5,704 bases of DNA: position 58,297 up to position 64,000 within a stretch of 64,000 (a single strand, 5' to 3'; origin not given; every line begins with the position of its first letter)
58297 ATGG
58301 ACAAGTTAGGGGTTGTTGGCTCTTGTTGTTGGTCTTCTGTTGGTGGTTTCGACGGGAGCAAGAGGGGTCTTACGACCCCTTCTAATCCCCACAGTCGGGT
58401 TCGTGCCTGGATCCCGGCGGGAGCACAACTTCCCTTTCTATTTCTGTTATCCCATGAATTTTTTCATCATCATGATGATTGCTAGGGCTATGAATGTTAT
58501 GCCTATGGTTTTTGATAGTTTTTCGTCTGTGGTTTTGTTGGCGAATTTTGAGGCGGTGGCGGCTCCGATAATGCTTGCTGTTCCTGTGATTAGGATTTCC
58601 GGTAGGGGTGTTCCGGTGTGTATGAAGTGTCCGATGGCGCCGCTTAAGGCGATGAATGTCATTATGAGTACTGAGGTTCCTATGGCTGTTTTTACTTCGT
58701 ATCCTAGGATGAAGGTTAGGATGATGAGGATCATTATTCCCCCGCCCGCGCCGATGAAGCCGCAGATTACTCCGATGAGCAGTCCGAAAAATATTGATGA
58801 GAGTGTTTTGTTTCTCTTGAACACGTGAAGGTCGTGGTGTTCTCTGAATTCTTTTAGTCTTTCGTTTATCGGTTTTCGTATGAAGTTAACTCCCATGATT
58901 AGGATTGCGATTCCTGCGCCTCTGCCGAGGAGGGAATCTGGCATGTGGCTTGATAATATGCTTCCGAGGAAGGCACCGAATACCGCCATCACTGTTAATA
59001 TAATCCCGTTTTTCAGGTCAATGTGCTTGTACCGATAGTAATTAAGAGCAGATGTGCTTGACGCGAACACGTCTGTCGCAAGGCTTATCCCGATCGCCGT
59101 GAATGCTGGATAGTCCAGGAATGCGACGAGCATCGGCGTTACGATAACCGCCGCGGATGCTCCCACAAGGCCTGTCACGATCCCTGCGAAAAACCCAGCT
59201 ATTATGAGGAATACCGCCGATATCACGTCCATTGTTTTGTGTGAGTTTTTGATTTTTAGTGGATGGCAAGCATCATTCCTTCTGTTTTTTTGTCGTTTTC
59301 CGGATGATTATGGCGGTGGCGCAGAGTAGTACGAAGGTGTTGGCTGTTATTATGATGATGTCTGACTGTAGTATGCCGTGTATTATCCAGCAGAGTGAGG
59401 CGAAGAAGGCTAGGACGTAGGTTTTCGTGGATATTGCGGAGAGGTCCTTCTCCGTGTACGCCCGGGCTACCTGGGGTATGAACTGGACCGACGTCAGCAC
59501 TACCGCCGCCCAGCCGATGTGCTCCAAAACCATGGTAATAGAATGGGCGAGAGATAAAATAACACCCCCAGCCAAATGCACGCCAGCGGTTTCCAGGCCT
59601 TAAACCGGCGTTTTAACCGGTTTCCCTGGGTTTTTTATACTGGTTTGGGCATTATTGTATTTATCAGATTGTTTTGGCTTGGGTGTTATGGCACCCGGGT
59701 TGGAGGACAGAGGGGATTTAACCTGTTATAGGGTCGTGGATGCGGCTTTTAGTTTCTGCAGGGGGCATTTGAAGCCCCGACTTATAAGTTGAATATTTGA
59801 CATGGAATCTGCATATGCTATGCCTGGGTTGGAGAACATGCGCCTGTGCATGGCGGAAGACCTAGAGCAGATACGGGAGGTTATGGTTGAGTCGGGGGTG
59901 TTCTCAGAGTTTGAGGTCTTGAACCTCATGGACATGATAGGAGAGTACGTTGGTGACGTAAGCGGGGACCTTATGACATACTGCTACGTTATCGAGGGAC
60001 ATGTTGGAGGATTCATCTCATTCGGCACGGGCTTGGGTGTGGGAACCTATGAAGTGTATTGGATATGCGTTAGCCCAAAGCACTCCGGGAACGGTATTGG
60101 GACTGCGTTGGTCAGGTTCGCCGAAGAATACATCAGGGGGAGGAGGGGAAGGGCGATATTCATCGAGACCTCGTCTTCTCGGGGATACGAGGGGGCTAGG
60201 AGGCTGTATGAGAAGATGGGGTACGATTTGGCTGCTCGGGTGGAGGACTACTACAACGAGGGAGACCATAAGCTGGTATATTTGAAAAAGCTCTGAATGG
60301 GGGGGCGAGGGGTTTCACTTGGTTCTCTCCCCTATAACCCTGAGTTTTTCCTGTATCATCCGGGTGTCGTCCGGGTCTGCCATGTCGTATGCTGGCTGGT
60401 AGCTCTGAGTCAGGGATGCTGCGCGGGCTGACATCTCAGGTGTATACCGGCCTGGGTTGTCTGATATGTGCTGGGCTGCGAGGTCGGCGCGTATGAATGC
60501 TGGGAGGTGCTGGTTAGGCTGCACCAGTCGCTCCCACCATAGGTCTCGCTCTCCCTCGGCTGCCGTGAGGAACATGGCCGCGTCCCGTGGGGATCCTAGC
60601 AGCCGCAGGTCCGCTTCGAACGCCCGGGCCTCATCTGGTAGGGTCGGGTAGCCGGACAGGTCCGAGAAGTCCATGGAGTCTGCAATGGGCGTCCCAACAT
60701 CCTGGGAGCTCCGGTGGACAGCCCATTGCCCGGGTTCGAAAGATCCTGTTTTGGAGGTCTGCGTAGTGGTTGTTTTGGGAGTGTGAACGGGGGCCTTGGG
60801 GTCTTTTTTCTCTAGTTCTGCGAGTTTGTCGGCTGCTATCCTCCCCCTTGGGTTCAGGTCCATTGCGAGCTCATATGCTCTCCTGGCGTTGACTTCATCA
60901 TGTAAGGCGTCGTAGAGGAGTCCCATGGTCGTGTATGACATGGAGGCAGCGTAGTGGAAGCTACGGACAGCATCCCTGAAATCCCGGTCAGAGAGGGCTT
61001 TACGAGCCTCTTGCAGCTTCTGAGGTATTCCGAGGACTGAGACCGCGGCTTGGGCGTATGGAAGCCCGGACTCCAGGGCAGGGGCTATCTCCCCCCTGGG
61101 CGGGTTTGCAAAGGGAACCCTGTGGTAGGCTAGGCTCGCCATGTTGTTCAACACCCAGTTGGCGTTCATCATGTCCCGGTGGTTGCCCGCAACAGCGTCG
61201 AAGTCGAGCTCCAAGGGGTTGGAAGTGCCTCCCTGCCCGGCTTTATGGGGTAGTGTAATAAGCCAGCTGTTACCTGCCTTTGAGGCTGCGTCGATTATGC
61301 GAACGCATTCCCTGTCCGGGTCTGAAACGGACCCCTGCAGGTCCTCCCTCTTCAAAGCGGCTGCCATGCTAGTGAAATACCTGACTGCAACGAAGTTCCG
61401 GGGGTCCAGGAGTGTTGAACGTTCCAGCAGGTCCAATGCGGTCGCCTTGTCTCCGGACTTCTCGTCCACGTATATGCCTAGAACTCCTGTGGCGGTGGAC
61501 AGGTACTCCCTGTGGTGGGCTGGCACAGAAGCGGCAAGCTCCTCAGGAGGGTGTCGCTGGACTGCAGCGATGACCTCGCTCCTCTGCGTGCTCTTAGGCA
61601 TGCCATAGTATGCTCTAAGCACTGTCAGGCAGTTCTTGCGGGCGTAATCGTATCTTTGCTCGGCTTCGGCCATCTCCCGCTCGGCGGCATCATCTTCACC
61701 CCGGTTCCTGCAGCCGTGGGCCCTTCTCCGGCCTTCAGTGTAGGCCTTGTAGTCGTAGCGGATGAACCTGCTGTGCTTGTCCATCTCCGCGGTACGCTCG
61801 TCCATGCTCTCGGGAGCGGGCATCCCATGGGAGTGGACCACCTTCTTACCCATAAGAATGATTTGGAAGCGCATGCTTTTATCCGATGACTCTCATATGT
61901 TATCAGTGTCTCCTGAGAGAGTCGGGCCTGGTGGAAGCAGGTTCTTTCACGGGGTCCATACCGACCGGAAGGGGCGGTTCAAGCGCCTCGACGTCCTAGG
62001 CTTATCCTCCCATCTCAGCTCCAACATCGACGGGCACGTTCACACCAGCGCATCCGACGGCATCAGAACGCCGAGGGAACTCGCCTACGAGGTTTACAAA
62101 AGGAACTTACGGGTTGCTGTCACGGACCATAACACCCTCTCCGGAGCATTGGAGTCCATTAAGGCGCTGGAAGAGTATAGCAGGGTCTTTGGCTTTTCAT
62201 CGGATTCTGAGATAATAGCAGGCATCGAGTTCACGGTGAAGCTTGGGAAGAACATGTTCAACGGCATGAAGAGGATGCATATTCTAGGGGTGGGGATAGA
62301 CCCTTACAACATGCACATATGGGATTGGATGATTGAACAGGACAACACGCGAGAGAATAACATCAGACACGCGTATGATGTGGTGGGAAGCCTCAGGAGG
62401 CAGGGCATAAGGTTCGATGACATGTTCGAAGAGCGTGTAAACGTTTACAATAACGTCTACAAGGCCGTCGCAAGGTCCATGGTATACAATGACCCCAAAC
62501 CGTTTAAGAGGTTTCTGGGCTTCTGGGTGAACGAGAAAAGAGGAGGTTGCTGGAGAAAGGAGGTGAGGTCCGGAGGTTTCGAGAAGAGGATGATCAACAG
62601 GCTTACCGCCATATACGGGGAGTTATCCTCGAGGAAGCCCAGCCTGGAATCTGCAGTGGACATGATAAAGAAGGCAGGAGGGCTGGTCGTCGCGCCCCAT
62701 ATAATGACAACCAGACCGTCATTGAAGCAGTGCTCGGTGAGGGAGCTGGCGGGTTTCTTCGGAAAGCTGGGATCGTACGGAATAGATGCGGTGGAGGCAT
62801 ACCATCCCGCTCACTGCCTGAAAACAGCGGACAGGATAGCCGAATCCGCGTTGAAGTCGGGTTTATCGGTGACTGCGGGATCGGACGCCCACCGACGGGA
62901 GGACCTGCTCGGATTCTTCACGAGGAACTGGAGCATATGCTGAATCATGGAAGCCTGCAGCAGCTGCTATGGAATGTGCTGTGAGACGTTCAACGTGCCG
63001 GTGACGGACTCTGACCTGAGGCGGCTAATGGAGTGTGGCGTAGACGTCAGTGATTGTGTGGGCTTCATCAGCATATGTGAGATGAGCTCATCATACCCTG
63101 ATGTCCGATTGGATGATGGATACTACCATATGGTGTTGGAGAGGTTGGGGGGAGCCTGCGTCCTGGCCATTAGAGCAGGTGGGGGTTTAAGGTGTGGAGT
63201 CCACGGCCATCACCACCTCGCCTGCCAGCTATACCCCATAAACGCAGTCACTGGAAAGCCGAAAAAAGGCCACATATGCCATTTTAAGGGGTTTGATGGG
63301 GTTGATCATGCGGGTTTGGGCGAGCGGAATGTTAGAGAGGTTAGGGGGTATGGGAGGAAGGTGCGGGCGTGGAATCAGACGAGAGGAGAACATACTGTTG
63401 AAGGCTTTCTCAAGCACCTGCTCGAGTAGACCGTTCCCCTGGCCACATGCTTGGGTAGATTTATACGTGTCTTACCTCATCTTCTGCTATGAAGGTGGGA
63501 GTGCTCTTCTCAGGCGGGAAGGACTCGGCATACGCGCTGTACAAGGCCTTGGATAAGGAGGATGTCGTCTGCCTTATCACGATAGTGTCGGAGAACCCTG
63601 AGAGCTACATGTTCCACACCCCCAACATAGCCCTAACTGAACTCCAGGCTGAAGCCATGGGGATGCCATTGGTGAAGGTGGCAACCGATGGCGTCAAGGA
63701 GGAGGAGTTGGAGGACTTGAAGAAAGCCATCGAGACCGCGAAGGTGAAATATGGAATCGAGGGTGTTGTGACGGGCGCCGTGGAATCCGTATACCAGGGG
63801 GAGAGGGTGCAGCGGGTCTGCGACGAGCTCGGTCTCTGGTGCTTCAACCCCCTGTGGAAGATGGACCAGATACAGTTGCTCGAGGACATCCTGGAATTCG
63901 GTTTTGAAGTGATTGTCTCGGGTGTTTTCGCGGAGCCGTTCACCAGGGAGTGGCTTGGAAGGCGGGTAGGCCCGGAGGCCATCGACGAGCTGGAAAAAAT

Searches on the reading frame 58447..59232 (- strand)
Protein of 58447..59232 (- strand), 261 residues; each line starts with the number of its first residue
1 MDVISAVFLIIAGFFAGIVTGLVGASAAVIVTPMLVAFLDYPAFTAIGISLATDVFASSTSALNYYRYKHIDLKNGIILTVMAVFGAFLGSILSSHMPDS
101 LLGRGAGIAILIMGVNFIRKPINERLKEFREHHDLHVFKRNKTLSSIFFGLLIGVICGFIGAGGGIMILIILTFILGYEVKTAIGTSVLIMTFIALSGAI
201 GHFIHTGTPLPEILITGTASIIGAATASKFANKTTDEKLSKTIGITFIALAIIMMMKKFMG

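Call 9: search_protein_families(library=pfam, proteins=[window:58447-59232:-], max_evalue=0.01)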
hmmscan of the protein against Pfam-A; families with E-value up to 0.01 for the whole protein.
window:58447-59232:- (261 aa): 1 family
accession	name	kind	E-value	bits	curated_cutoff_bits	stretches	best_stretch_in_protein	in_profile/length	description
PF01925.25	TauE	-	6.9e-44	150.7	32.6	1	9-254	1-237/237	Sulfite exporter TauE/SafE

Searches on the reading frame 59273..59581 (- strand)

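Call 9: search_protein_families(library=pfam, proteins=[window:59273-59581:-], max_evalue=0.01)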
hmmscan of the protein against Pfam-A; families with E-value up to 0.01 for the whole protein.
window:59273-59581:- (102 aa): 3 families
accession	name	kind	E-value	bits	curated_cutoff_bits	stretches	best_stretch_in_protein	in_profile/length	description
PF04193.19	PQ-loop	-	1.3e-09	38.1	22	1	20-74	3-57/61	PQ loop repeat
PF03083.21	MtN3_slv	-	1.3e-07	32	23.7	1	22-92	3-76/87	Sugar efflux transporter for intercellular exchange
PF07578.16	LAB_N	-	0.001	19.6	26.7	1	22-87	1-65/71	Lipid A Biosynthesis N-terminal domain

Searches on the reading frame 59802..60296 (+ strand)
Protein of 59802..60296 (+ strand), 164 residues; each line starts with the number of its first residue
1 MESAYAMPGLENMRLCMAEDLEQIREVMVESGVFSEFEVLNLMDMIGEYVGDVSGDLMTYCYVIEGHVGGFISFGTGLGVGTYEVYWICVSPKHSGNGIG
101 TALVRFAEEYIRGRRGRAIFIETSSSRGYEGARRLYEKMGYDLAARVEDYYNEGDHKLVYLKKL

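Call 9: search_protein_families(library=pfam, proteins=[window:59802-60296:+], max_evalue=0.01)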
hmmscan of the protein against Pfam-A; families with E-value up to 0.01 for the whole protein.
window:59802-60296:+ (164 aa): 5 families
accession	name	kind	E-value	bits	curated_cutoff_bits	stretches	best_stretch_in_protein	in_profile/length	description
PF00583.31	Acetyltransf_1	-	6.9e-13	49.3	20.7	1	58-141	34-116/116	Acetyltransferase (GNAT) family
PF13508.13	Acetyltransf_7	-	3.3e-12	47.1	27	1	60-141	4-82/84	Acetyltransferase (GNAT) domain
PF13673.13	Acetyltransf_10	-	2.6e-07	31.1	23.6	1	54-142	28-108/128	Acetyltransferase (GNAT) domain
PF08445.16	FR47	-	2.5e-05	24.6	22.1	1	84-144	23-80/86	FR47-like protein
PF14542.12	Acetyltransf_CG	-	0.0046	17.5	30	1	68-116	11-58/80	GCN5-related N-acetyl-transferase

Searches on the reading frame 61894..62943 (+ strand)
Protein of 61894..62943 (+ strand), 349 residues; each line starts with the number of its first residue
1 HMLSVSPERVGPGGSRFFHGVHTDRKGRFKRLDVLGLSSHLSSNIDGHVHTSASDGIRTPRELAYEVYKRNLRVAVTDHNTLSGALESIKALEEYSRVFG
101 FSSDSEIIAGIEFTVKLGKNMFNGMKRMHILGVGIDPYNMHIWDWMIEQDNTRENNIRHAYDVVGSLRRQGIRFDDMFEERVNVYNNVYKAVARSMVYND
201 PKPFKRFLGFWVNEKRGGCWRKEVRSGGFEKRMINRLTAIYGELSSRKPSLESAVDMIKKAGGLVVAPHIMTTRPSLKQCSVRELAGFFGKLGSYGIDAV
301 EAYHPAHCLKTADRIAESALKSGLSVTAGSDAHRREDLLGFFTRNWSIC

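Call 39: search_protein_families(library=ncbifam, proteins=[window:61894-62943:+], max_evalue=0.01)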
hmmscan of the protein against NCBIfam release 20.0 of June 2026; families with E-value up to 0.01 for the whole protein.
window:61894-62943:+ (349 aa): 9 families
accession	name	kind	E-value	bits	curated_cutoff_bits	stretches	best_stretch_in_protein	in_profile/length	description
NF041577.1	nside_bi_sphtase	equivalog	1.7e-18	66.8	400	1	43-336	2-253/276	3',5'-nucleoside bisphosphate phosphatase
NF047791.1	RNaseRnm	equivalog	2.5e-16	59.8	375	2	46-156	4-103/275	RNase RNM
NF041661.1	Cycl_ph_dihydrol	equivalog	8e-10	38.5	500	2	47-136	2-80/259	phosphoribosyl 1,2-cyclic phosphate 1,2-diphosphodiesterase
NF038032.1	CehA_McbA_metalo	domain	4e-09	36.3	80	1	45-118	5-72/315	CehA/McbA family metallohydrolase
NF004981.0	PRK06361.1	equivalog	8.9e-06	25.2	117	1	45-114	2-72/217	histidinol phosphate phosphatase domain-containing protein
NF045781.1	Spaf1101_AAA_ATP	equivalog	0.0019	16.7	475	1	63-114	97-150/836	Spaf_1101 family AAA-like ATPase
NF045780.1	TrlF_fam_ATP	equivalog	0.003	16.3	350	1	46-131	9-93/944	TrlF family AAA-like ATPase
NF006251.0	PRK08392.1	equivalog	0.0063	16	212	0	45-115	2-72/216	hypothetical protein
NF042955.1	Ppl_antiphage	equivalog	0.0075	14.2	1000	0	251-337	132-210/882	anti-phage protein Ppl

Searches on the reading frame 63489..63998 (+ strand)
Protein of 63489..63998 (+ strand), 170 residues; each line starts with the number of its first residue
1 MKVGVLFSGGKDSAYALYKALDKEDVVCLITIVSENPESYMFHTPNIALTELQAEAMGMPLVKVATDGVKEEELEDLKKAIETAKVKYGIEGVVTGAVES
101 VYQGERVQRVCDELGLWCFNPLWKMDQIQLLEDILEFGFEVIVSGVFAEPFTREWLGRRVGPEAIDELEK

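Call 39: search_protein_families(library=ncbifam, proteins=[window:63489-63998:+], max_evalue=0.01)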
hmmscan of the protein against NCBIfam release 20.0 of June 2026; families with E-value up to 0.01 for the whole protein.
window:63489-63998:+ (170 aa): 5 families
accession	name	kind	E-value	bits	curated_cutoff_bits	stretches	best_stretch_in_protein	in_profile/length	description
TIGR03679.1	Dph6_archaeal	equivalog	2.3e-66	223.2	197.3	1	5-169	2-166/218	diphthine--ammonia ligase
NF052346.1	PAB0415_fam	hypoth_equivalog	1.8e-10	40.9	250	1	6-160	3-148/205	PAB0415 family putative ATP pyrophosphatase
NF052347.1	TTX_0299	hypoth_equivalog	3.1e-10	40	250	1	6-158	3-144/200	TTX_0299 family putative ATP pyrophosphatase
NF011155.0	PRK14561.1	equivalog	5.8e-05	22.9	207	1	1-134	1-122/195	hypothetical protein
TIGR00268.2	TIGR00268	equivalog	0.00095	18.5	150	1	2-74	15-84/259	ATP-dependent sacrificial sulfur transferase LarE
